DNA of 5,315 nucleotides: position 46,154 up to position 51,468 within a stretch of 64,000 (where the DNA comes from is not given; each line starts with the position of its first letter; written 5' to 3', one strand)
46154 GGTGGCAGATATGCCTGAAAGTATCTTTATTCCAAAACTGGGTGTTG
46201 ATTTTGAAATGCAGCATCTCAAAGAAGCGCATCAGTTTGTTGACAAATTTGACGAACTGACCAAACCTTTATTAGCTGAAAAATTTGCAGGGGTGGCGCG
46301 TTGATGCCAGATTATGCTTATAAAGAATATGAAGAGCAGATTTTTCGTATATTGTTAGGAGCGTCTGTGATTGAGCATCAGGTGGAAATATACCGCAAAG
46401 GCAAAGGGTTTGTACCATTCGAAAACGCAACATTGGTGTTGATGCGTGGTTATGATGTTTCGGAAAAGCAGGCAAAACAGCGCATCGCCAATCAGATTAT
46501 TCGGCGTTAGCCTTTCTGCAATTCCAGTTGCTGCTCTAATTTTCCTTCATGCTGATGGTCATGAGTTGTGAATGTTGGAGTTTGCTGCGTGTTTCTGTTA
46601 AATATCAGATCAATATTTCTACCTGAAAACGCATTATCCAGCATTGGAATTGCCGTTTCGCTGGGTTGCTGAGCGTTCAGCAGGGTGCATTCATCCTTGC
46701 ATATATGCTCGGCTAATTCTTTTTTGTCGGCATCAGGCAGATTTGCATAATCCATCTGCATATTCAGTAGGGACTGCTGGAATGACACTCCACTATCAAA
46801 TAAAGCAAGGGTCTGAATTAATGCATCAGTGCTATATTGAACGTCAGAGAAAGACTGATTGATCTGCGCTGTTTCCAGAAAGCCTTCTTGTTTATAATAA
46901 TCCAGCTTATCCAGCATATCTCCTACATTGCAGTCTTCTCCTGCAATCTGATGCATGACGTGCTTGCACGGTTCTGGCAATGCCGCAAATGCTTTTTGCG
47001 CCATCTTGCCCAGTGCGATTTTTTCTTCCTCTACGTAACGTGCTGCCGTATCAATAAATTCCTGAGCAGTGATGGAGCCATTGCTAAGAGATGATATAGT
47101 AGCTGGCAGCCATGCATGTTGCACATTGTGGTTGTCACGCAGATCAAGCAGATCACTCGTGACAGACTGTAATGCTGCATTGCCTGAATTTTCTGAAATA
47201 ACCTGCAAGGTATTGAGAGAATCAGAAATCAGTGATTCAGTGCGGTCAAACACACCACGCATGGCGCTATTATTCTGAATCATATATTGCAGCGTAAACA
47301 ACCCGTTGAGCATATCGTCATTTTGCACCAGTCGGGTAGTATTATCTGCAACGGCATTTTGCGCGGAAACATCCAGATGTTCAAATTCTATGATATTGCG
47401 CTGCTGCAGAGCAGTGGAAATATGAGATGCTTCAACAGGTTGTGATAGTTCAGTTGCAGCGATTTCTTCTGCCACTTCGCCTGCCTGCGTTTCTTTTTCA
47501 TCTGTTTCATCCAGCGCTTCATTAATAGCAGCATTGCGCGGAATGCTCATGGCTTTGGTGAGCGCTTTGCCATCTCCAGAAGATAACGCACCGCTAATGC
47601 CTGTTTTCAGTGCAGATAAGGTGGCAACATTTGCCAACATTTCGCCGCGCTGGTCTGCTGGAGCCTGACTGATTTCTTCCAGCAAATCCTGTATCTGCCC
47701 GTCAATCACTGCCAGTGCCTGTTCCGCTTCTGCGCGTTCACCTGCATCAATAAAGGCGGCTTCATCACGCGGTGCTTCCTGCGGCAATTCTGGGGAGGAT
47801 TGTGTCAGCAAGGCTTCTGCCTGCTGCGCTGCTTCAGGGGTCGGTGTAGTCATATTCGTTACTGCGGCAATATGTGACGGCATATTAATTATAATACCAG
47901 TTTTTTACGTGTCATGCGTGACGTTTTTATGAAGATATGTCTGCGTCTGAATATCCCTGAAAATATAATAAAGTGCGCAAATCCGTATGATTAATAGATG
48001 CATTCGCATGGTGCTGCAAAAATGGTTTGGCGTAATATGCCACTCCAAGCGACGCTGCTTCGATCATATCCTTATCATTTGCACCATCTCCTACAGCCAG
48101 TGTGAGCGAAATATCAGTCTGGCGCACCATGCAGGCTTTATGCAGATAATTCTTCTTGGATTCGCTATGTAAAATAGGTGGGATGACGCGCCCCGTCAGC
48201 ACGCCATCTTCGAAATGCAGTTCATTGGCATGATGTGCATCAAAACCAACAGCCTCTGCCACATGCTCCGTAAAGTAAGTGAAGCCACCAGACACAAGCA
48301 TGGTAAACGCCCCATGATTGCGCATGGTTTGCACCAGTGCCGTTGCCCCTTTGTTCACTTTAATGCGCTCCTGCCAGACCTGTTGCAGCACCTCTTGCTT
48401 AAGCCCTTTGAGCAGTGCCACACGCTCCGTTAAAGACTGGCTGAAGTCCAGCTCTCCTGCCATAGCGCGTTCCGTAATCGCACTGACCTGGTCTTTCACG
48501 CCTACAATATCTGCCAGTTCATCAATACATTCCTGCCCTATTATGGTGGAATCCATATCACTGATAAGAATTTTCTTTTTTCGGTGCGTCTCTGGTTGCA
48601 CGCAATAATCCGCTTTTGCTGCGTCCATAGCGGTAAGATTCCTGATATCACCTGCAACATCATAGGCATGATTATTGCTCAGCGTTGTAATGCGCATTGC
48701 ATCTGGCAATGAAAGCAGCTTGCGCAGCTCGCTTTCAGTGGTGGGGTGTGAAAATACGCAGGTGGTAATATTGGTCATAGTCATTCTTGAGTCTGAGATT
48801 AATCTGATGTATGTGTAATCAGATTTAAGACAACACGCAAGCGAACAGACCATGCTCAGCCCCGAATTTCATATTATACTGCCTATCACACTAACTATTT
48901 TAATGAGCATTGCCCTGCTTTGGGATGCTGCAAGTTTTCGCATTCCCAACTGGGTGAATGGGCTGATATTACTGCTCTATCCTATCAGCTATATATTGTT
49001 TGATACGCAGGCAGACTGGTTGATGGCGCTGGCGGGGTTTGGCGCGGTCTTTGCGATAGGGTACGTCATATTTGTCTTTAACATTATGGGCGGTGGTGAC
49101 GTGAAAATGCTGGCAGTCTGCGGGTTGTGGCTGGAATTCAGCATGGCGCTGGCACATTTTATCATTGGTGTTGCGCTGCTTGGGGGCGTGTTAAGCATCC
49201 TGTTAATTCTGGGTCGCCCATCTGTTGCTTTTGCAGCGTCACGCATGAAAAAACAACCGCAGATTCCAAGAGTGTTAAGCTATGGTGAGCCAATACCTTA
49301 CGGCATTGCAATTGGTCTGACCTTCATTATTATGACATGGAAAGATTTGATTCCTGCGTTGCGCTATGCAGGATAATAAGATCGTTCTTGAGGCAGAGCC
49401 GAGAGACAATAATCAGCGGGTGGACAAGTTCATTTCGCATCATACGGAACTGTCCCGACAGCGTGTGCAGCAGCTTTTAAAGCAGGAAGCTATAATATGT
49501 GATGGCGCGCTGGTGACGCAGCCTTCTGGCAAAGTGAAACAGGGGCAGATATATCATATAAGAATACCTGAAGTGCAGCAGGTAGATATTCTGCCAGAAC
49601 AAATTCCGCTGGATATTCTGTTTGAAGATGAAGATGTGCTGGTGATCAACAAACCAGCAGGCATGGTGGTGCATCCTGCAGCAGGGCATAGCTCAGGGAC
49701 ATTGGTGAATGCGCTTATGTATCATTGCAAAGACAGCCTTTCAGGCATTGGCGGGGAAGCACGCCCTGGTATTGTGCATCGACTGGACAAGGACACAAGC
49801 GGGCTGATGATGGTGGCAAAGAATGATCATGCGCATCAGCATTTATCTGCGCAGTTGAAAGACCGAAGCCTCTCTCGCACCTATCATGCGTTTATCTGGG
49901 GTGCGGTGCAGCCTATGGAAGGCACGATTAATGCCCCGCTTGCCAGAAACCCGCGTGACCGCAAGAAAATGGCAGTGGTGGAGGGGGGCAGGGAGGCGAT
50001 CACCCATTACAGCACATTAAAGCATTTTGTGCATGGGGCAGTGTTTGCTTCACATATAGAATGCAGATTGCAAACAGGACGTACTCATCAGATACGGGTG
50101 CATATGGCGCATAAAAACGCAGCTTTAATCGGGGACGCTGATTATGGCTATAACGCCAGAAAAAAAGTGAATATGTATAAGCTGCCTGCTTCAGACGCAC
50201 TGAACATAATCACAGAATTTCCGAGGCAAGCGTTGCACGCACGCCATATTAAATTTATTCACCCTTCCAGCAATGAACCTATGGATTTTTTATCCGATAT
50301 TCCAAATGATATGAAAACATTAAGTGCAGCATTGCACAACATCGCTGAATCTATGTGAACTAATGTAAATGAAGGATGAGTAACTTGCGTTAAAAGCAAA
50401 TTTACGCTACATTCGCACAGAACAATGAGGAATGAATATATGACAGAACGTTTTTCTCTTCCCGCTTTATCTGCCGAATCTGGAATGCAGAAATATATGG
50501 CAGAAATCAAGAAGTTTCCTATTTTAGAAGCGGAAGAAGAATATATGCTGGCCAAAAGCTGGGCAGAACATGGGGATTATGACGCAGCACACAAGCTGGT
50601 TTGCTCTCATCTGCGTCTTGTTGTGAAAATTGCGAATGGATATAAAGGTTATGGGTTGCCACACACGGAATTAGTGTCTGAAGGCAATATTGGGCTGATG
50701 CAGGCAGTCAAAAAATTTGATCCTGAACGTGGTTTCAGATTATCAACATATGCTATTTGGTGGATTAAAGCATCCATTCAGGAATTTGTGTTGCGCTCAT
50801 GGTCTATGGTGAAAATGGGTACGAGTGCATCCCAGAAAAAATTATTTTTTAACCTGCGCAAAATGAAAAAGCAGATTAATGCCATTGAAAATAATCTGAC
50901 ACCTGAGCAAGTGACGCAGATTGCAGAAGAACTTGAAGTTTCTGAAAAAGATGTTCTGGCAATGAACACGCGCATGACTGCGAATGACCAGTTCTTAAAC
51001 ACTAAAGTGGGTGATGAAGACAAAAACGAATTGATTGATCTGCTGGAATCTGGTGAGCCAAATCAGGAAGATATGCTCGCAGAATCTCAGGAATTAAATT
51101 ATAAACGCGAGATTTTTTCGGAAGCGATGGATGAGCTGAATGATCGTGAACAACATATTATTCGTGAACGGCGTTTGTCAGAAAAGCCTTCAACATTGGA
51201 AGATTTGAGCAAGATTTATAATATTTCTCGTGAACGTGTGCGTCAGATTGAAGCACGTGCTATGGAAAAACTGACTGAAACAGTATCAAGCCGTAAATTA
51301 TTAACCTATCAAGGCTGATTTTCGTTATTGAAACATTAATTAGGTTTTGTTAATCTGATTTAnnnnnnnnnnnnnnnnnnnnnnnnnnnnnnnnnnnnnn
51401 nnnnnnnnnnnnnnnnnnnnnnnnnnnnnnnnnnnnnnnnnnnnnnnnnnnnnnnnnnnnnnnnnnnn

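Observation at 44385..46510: Divergent RelA/SpoT-like (alarmone-synthetase fold) region inside a 639-aa orphan protein, translationally coupled to a 68-aa ORF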

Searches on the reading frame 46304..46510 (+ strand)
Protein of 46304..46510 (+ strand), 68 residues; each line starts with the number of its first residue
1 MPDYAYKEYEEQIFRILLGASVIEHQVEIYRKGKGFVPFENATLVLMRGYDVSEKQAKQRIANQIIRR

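Call 3: search_protein_families(library=pfam, proteins=[window:46304-46510:+], max_evalue=1)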
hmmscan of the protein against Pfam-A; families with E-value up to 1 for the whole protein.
window:46304-46510:+ (68 aa): 1 family
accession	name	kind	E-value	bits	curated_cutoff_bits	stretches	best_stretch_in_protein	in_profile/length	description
PF19086.5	Terpene_syn_C_2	-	0.18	12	23.7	1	40-66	168-194/199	Terpene synthase family 2, C-terminal metal binding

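Call 14: list_cluster_members(proteins=[P0001, window:46304-46510:+, window:41966-43927:-, window:46507-47883:-, window:50425-51318:+])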
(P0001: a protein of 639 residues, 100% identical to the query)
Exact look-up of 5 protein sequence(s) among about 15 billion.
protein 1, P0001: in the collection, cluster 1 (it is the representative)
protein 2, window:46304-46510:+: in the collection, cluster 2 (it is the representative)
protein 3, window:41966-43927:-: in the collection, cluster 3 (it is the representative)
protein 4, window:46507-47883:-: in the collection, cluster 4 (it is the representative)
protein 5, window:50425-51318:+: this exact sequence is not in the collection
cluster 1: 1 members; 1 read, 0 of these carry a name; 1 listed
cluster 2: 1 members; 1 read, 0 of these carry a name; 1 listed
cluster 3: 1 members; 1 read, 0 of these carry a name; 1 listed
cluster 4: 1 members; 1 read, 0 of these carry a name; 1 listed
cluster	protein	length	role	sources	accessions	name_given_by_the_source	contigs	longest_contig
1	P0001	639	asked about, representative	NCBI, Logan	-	-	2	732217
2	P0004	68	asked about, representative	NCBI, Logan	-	-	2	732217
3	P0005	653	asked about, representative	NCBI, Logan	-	-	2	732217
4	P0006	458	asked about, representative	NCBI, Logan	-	-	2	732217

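Call 19: search_protein_families(library=padloc, proteins=[window:46304-46510:+], max_evalue=1)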
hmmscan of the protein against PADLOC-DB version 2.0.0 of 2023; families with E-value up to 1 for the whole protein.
window:46304-46510:+ (68 aa): 0 families

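Call 20: search_protein_families(library=ncbifam, proteins=[window:46304-46510:+], max_evalue=1)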
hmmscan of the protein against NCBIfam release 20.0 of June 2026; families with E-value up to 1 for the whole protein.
window:46304-46510:+ (68 aa): 0 families

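Call 73: search_solved_structures(query=A4, max_evalue=10, show_alignments=3)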
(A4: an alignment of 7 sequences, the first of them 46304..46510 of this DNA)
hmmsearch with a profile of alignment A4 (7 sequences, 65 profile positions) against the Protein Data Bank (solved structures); distinct sequences matched with E-value up to 10: 8.
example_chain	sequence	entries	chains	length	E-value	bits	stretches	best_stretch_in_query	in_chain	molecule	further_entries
2cf7_A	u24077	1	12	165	0.052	16.5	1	15-36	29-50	DPR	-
2bw1_A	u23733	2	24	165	0.053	16.5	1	15-36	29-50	DPS-LIKE PEROXIDE RESISTANCE PROTEIN | DNA PROTECTION DURING STARVATION PROTEIN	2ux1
1umn_A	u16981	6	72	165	0.053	16.5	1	15-36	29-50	DPS-LIKE PEROXIDE RESISTANCE PROTEIN | DNA PROTECTION DURING STARVATION PROTEIN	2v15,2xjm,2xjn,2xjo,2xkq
4ney_A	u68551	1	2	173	0.089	15.8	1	19-63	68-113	Engineered protein OR277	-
4wcj_A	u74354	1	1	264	0.43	13.6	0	26-62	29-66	Polysaccharide deacetylase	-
2wla_A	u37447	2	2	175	0.49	13.4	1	14-37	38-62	DPS-LIKE PEROXIDE RESISTANCE PROTEIN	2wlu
2xgw_A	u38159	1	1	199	0.65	13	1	15-37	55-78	PEROXIDE RESISTANCE PROTEIN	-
9srp_C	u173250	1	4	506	1.2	12.2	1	11-44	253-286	ChlE3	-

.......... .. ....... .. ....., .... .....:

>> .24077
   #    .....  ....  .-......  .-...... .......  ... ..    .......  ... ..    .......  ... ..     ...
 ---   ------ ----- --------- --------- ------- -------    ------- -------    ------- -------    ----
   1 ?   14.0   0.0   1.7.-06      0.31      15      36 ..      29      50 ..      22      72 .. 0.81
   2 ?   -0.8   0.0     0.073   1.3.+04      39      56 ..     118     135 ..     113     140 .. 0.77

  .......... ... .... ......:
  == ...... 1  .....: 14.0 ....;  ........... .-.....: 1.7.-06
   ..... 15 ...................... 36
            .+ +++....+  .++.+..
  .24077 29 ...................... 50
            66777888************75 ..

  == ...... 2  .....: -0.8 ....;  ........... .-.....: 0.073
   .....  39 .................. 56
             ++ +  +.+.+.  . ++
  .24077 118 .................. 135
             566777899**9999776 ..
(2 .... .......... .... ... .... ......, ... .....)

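Call 74: search_protein_families(library=pfam, alignment_id=A4, max_evalue=5)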
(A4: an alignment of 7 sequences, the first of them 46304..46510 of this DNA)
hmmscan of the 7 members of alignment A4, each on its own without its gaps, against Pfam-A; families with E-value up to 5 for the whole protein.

A. member 1, window:46304-46510:+ (68 aa): 1 family
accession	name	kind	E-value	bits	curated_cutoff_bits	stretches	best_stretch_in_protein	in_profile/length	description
PF19086.5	Terpene_syn_C_2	-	0.18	12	23.7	1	40-66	168-194/199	Terpene synthase family 2, C-terminal metal binding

B. families by the number of members that match (of 7 scanned): 4 families
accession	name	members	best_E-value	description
PF19086.5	Terpene_syn_C_2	2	0.074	Terpene synthase family 2, C-terminal metal binding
PF20085.5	TGL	1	0.017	Protein-glutamine gamma-glutamyltransferase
PF04023.20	FeoA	1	0.095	FeoA domain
PF24826.1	SNU71_N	1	0.2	SNU71 N-terminal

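Call 76: find_homologous_proteins(query=A4, max_evalue=10)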
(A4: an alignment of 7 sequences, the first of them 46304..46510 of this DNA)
Query A4 (7 sequences) (68 aa, profile of the alignment): 11 proteins with E <= 10 among 449 candidates.
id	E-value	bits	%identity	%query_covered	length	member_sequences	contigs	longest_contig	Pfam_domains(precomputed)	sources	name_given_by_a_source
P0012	2.7e-26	109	40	66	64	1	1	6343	-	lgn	-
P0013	3.6e-26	108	63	100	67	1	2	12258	-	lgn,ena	-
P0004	1.4e-24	103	100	100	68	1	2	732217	-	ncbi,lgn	-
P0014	3.3e-24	102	38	54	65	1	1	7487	-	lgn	-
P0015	3.5e-24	102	52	97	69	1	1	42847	-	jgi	jgi:Tfp pilus assembly PilM family ATPase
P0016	1.3e-23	100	58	18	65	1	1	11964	-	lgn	-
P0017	1.5e-23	100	34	94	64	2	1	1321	-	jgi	-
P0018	1.6e-23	100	33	94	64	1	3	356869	-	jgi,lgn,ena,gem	-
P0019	1.0e-21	94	60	21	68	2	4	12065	-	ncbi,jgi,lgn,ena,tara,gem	tara:strand:- start:320 stop:526 length:207 start_codon:yes stop_codon:yes gene_type:complete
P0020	3.8e-20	89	32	87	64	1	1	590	-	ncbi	-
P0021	9.1e-19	85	66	96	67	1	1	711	-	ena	-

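Call 77: find_encoding_contigs(protein=P0018, flank=10000, max_places=3)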
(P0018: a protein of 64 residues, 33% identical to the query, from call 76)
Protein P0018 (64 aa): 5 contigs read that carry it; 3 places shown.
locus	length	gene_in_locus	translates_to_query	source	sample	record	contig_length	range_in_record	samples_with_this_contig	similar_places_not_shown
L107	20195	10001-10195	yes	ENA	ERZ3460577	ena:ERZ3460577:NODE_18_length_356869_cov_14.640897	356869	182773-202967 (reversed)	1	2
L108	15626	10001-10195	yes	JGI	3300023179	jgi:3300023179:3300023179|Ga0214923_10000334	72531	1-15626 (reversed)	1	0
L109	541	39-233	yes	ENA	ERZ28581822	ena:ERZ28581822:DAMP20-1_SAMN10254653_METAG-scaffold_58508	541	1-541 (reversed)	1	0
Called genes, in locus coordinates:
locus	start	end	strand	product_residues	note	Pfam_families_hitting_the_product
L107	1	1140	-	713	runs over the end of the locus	PF02743:dCache_1 (weak), PF08448:PAS_4 (weak), PF13487:HD_5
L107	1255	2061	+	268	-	PF07277:SapC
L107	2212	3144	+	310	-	-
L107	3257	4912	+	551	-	PF00072:Response_reg, PF08448:PAS_4, PF00512:HisKA, PF02518:HATPase_c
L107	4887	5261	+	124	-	PF00072:Response_reg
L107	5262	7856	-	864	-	PF00773:RNB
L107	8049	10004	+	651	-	-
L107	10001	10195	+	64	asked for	-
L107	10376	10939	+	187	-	-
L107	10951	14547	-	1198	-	PF00989:PAS, PF08448:PAS_4 (weak), PF13426:PAS_9, PF00512:HisKA, PF02518:HATPase_c, PF00072:Response_reg, PF01627:Hpt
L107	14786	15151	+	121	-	-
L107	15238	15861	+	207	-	-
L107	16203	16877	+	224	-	PF01135:PCMT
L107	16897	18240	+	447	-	PF02321:OEP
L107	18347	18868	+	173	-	PF10691:DUF2497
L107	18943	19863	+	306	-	PF12796:Ank_2 (weak), PF13637:Ank_4 (faint)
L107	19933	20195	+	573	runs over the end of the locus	PF00920:ILVD_EDD_N, PF24877:ILV_EDD_C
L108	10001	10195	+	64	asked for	-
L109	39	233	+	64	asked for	-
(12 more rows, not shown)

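Call 91: search_protein_families(library=pfam, proteins=[L107:10376-10939:+, L107:2212-3144:+], max_evalue=0.01)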
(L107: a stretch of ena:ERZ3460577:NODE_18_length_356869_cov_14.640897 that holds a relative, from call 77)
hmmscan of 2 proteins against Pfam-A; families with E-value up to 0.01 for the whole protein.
L107:10376-10939:+ (187 aa): 0 families

L107:2212-3144:+ (310 aa): 1 family
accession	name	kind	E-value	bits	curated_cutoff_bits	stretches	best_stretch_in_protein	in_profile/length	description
PF10098.14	DUF2336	-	0.0097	15.8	34.6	0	9-115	94-194/262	Uncharacterised protein conserved in bacteria (DUF2336)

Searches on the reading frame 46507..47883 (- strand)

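Call 3: search_protein_families(library=pfam, proteins=[window:46507-47883:-], max_evalue=1)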
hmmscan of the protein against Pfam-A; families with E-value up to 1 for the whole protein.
window:46507-47883:- (458 aa): 3 families
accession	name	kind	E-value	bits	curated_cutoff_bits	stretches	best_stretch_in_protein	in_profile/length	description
PF11200.13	DUF2981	-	0.0032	17.5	27.2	1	105-222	102-218/352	Protein of unknown function (DUF2981)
PF16665.10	NCOA_u2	-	0.13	13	33.6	1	215-256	62-103/119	Unstructured region on nuclear receptor coactivator protein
PF11716.13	MDMPI_N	-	0.18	12.9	24.2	1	3-79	36-108/140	Mycothiol maleylpyruvate isomerase N-terminal domain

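Call 19: search_protein_families(library=padloc, proteins=[window:46507-47883:-], max_evalue=1)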
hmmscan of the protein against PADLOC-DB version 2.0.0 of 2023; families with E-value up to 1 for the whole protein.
window:46507-47883:- (458 aa): 0 families

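Call 20: search_protein_families(library=ncbifam, proteins=[window:46507-47883:-], max_evalue=1)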
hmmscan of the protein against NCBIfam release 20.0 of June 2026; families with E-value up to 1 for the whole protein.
window:46507-47883:- (458 aa): 0 families

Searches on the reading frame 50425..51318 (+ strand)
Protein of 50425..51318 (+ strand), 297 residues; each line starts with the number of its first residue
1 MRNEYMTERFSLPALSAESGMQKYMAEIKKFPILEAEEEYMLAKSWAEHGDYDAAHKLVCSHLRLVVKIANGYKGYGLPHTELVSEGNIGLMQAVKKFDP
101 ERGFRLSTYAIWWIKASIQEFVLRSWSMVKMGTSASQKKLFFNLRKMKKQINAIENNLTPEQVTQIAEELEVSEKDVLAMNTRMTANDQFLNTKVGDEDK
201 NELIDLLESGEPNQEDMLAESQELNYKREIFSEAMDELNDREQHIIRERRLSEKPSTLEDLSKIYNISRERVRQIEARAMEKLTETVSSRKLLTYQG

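Call 42: find_related_loci(query=window:50425-51318:+, collection=genome_contigs, flank=1000)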
Query window:50425-51318:+ (297 aa) in genome_contigs; peptide patterns used: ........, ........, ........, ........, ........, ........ (x = any residue, [..] = any of these).
600 stretches matched a pattern (row limit reached: there are more); 593 encode a relative of the query (tblastn E <= 1e-3); the best 80 are kept; 80 distinct loci.
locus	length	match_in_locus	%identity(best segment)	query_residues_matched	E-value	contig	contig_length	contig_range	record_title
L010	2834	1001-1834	61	10-285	2e-117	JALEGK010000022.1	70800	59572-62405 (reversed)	MAG: Rickettsiales bacterium isolate CC_bin32 k97_63295, whole genome shotgun sequence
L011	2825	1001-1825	60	14-287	1e-114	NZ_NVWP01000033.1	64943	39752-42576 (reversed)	MAG: Henriciella sp. isolate NORP34 Contig_sourceCTD_12198, whole genome shotgun sequence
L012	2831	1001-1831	61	11-283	8e-114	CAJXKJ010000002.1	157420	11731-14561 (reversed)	MAG TPA_asm: uncultured Euryhalocaulis sp. isolate SRR6201692_bin.31_MetaBAT_v2.12.1_MAG genome assembly, contig: NODE_1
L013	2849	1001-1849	59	14-297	2e-113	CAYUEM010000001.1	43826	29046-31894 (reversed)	MAG TPA_asm: uncultured Hyphomonadaceae bacterium isolate SRP141376_co3_181 genome assembly, contig: NODE_2110_length_43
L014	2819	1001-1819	62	14-283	4e-113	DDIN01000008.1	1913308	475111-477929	MAG TPA_asm: Hyphomonadaceae bacterium UBA1849 UBA1849_contig_58, whole genome shotgun sequence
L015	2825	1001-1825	59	14-287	7e-113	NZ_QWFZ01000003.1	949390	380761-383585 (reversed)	Henriciella mobilis strain M65 M65_S3, whole genome shotgun sequence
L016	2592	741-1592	63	7-284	1e-114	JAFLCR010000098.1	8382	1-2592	MAG: Alphaproteobacteria bacterium isolate UWPOB_ALPHA1 gnl_X_PDHLPHON_98, whole genome shotgun sequence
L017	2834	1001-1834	60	11-287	2e-111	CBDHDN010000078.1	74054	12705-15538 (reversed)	MAG: Alphaproteobacteria bacterium isolate db8b3522-1e14-40fc-9e30-f82ebbdce12e genome assembly, contig: contig_78, whol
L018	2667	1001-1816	60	14-283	2e-112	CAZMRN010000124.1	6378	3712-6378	MAG TPA_asm: uncultured Caulobacteraceae bacterium isolate SRP290908_co1_113 genome assembly, contig: NODE_18531_length_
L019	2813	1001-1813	60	14-283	7e-111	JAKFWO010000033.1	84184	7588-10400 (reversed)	MAG: Hyphomonadaceae bacterium isolate D6_Bin_7 D6_0000036, whole genome shotgun sequence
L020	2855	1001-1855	60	6-287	2e-110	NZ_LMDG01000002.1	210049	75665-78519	Rhizobium sp. Root1220 contig_10, whole genome shotgun sequence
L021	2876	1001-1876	59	14-294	2e-110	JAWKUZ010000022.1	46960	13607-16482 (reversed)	MAG: Hyphomonadaceae bacterium isolate ABC2.77 ABC2.77.fa-22, whole genome shotgun sequence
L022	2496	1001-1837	61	11-287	4e-114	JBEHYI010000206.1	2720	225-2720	MAG: Pseudomonadota bacterium isolate ESF1.bin.40 NODE_56723_length_2720_cov_4.053033, whole genome shotgun sequence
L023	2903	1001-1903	57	5-294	4e-110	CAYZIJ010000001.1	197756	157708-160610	MAG TPA_asm: uncultured Terricaulis sp. isolate SRP302895_co1_306 genome assembly, contig: NODE_118_length_197756_cov_53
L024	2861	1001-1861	59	9-292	3e-110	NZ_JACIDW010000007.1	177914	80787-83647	Rhizobium metallidurans strain DSM 26575 Ga0373242_07, whole genome shotgun sequence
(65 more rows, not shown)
